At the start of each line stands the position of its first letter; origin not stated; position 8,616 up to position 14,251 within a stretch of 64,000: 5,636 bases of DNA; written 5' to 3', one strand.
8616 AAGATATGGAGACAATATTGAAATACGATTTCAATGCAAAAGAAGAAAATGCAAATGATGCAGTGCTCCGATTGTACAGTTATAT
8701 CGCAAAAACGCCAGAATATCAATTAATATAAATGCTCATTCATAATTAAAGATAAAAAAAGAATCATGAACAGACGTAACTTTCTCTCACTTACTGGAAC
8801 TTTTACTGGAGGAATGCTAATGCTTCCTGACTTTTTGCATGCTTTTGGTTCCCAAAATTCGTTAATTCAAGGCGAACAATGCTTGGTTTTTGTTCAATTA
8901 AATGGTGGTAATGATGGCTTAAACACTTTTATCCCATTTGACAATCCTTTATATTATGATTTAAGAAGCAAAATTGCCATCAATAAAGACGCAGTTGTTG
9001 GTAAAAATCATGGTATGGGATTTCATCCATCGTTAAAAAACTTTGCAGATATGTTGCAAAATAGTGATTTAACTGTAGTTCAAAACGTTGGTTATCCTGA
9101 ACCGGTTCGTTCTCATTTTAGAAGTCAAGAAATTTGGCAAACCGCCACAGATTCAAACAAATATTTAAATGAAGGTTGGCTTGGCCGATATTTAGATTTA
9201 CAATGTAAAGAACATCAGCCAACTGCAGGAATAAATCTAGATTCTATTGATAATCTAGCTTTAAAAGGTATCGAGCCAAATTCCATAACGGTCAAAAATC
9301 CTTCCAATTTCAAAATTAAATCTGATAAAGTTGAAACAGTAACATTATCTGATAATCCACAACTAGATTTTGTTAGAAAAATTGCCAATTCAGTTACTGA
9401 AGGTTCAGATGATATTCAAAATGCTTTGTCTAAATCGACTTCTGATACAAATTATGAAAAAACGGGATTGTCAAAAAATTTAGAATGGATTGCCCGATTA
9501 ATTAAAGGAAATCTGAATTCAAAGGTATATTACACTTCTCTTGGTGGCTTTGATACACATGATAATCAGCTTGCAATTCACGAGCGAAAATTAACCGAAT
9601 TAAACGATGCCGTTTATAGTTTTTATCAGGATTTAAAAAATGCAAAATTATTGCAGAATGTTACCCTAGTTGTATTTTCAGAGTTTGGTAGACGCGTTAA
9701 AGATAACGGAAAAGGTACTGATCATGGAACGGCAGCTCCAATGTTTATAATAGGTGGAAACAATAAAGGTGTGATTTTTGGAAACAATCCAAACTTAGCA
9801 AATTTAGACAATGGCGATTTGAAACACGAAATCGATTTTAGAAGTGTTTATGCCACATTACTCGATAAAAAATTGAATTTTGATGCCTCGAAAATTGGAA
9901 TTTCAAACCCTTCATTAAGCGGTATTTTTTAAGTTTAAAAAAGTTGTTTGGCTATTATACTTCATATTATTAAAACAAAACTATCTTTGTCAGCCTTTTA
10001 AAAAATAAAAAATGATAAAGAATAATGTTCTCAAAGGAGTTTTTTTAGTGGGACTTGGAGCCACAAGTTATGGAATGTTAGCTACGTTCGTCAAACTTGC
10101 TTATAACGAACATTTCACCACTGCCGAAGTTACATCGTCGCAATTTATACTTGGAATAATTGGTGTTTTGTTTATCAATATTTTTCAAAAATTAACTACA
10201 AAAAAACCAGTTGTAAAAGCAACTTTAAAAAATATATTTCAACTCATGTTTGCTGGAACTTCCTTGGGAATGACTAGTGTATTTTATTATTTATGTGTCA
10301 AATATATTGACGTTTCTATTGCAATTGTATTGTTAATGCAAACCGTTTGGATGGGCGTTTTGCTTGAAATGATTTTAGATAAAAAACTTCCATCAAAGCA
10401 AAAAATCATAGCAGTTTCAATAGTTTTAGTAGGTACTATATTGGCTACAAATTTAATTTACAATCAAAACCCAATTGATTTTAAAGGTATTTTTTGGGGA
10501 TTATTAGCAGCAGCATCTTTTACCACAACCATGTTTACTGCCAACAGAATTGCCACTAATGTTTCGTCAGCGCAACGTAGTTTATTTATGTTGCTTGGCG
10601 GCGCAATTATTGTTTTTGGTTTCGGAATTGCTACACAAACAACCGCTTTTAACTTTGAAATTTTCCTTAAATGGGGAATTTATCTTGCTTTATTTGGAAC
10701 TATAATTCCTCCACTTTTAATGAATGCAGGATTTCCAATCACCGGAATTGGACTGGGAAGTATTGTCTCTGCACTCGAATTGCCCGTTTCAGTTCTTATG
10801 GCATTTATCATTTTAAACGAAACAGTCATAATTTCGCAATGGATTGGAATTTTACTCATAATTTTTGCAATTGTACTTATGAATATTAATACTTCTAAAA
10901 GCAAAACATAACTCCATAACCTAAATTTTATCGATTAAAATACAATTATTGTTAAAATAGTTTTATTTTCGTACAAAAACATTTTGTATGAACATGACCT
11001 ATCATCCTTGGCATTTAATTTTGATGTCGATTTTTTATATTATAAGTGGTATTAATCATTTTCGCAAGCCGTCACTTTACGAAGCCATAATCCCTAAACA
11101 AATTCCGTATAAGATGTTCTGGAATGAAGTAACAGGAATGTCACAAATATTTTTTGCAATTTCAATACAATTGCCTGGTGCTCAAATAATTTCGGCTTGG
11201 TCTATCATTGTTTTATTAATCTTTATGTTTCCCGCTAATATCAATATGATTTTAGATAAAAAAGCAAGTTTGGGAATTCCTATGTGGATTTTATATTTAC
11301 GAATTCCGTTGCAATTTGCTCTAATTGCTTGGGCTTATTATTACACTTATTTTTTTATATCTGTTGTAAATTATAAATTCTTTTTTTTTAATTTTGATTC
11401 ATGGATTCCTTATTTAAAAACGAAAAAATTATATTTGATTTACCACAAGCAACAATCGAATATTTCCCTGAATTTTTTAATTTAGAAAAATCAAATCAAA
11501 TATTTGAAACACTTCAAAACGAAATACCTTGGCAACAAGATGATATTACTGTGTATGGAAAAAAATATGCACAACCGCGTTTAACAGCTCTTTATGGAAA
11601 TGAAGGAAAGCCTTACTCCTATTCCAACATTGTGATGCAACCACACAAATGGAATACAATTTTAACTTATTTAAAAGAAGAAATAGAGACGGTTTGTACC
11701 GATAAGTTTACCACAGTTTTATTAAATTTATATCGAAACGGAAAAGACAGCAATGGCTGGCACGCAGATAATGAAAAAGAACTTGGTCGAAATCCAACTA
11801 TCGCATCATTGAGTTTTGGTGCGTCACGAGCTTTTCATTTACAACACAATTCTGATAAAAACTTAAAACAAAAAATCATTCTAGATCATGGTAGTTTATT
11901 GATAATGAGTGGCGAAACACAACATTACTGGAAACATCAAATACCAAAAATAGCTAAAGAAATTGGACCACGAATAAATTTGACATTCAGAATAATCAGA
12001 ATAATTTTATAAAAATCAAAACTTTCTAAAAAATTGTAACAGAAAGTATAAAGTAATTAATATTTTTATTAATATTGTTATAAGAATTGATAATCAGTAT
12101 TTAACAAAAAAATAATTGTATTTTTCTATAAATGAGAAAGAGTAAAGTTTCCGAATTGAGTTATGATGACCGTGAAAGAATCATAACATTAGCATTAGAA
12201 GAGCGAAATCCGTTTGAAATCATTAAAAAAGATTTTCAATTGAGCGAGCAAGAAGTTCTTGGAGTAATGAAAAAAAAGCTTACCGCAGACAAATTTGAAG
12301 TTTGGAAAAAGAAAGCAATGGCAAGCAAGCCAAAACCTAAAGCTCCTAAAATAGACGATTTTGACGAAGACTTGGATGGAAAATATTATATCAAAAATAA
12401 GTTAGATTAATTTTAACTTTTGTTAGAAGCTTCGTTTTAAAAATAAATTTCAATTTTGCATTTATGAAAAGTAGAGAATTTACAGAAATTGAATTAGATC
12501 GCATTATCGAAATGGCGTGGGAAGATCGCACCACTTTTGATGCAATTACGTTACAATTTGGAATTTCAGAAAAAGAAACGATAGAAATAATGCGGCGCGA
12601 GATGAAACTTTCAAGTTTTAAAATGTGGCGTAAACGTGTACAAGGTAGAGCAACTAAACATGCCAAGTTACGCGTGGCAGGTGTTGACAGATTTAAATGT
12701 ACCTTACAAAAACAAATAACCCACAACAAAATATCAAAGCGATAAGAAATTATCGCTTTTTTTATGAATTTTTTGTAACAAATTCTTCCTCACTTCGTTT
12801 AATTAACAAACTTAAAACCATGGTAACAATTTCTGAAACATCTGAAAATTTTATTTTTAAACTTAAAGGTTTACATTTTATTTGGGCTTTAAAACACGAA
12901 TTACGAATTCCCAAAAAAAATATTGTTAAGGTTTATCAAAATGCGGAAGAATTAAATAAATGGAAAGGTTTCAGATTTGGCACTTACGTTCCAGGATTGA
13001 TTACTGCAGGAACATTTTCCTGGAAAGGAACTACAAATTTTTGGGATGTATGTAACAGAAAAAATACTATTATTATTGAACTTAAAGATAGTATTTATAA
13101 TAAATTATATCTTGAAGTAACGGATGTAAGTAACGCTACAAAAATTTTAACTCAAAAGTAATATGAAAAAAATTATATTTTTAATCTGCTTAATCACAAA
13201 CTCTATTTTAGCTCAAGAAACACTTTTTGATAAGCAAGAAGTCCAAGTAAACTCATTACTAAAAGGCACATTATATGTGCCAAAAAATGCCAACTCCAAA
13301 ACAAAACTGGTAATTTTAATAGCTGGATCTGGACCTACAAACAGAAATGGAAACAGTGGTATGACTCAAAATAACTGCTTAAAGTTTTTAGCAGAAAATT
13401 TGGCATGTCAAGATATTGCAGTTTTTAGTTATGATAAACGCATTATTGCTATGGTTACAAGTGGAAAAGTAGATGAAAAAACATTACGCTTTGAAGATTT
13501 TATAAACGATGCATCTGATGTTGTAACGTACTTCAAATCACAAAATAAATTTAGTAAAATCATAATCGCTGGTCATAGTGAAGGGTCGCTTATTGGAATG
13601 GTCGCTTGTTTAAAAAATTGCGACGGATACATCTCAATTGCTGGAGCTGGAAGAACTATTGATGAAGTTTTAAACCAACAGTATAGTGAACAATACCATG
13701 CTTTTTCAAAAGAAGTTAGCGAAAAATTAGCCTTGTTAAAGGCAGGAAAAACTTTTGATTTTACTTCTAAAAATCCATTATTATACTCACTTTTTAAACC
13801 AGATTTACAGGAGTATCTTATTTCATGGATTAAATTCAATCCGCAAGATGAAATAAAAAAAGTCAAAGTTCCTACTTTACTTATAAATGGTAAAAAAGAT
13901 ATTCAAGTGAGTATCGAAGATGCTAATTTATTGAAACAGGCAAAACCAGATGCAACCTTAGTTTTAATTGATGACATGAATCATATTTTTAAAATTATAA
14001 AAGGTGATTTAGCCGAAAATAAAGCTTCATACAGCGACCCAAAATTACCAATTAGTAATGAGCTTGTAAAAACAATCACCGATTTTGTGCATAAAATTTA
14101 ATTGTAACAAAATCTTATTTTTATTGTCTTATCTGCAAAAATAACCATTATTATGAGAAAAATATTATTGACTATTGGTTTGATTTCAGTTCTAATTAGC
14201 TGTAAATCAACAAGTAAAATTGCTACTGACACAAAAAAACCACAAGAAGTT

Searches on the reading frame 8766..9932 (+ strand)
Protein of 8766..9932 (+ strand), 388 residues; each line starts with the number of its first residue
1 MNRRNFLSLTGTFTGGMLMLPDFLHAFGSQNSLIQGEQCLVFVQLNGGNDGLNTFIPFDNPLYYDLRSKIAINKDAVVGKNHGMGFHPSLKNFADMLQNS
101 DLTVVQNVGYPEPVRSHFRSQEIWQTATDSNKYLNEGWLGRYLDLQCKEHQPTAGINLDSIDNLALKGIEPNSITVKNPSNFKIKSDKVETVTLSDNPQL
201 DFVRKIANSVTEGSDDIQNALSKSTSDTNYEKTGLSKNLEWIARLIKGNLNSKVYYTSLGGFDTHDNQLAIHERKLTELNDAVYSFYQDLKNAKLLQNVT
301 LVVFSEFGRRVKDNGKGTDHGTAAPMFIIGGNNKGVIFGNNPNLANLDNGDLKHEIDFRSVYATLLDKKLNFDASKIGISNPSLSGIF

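Call 60: search_protein_families(library=pfam, proteins=[window:8766-9932:+], max_evalue=0.00001)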
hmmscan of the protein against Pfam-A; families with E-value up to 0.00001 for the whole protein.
window:8766-9932:+ (388 aa): 1 family
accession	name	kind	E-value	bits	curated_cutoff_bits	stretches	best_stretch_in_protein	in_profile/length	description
PF07394.17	DUF1501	-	3.4e-24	86.2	27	1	40-347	4-342/390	Protein of unknown function (DUF1501)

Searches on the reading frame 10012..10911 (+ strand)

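Call 60: search_protein_families(library=pfam, proteins=[window:10012-10911:+], max_evalue=0.00001)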
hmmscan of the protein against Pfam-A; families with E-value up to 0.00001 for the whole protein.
window:10012-10911:+ (299 aa): 1 family
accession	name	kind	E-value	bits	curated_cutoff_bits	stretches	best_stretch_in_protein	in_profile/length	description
PF00892.27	EamA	-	8.4e-23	81.6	28.2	2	158-291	2-134/135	EamA-like transporter family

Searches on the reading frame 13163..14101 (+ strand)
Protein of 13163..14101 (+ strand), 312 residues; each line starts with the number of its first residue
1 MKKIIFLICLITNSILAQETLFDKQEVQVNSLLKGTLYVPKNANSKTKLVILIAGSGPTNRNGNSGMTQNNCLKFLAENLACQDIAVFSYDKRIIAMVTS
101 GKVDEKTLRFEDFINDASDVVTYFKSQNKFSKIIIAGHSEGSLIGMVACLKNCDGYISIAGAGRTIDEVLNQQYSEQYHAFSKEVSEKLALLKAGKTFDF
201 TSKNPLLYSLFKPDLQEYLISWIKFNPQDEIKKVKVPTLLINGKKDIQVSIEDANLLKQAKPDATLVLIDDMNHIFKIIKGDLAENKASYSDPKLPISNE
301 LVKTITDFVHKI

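Call 60: search_protein_families(library=pfam, proteins=[window:13163-14101:+], max_evalue=0.00001)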
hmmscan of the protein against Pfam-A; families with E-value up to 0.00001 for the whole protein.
window:13163-14101:+ (312 aa): 3 families
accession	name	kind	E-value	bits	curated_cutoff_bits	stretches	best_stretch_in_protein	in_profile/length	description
PF12146.15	Hydrolase_4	-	1.5e-11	44.5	27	1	76-205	23-152/239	Serine aminopeptidase, S33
PF20434.5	BD-FAE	-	1.3e-08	35.1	26.8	1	37-259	3-213/215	BD-FAE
PF00561.26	Abhydrolase_1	-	1.9e-07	31.5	25.8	0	215-277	195-241/245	alpha/beta hydrolase fold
